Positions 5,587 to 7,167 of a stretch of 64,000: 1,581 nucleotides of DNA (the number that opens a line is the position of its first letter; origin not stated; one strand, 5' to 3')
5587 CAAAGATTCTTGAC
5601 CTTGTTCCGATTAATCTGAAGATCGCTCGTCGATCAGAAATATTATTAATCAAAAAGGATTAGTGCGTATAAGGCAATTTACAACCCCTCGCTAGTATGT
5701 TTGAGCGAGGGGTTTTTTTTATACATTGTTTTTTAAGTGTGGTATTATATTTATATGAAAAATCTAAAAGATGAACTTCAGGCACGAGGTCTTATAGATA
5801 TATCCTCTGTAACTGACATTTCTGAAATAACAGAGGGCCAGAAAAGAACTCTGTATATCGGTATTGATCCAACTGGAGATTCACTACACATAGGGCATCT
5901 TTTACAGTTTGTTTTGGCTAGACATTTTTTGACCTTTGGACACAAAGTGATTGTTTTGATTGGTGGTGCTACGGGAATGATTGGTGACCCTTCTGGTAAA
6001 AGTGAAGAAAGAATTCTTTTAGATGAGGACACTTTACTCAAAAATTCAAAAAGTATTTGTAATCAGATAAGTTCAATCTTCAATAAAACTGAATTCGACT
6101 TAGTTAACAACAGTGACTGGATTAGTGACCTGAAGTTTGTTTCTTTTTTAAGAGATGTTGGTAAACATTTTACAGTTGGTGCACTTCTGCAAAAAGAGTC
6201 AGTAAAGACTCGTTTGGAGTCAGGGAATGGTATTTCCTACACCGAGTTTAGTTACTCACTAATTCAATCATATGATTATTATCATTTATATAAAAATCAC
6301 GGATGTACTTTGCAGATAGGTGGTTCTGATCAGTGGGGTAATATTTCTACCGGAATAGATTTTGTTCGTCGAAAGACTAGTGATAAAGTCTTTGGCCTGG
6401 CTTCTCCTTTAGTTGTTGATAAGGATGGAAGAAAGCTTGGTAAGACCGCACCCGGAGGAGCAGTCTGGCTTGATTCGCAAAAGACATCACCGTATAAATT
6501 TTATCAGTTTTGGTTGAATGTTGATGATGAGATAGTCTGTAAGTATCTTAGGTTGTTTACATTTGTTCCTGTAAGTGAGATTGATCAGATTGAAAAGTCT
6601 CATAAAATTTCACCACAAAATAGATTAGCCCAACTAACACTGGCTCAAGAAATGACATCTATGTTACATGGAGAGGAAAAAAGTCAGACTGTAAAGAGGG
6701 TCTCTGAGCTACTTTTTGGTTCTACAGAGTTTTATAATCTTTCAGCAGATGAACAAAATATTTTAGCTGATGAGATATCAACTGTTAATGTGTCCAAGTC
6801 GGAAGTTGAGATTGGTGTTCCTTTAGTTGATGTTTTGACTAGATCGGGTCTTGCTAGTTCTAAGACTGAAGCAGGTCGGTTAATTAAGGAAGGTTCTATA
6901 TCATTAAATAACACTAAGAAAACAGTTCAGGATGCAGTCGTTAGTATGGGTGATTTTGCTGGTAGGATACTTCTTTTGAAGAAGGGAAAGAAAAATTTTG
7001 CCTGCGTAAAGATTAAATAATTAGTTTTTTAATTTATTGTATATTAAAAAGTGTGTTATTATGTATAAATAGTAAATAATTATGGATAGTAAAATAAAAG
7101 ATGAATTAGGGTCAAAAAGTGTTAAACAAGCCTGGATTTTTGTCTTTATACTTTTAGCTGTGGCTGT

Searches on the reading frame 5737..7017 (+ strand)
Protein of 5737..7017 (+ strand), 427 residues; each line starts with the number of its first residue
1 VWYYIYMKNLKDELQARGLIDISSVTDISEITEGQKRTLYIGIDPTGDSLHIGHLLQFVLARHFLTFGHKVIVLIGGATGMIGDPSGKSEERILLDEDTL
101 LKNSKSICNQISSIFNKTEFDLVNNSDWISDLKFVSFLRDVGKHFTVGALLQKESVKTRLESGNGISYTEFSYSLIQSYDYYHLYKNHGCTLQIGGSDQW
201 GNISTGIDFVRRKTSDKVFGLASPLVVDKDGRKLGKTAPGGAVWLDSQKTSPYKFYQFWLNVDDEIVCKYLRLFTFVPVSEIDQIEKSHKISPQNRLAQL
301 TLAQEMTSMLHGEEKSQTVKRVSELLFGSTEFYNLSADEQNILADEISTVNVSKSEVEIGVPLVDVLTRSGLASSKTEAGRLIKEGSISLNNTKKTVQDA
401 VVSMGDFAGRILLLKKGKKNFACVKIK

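Call 44: search_protein_families(library=pfam, proteins=[window:5737-7017:+], max_evalue=0.00001)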
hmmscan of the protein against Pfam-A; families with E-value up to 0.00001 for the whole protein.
window:5737-7017:+ (427 aa): 3 families
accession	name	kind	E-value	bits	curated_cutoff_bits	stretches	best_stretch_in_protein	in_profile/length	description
PF00579.31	tRNA-synt_1b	-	1.8e-79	267.6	21.1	1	36-327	5-291/292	tRNA synthetases class I (W and Y)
PF22421.1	SYY_C-terminal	-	2.8e-11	43.6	27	1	345-423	7-82/83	Tyrosine--tRNA ligase SYY-like C-terminal domain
PF01479.30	S4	-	3.5e-06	27.1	22.8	1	362-404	2-44/48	S4 domain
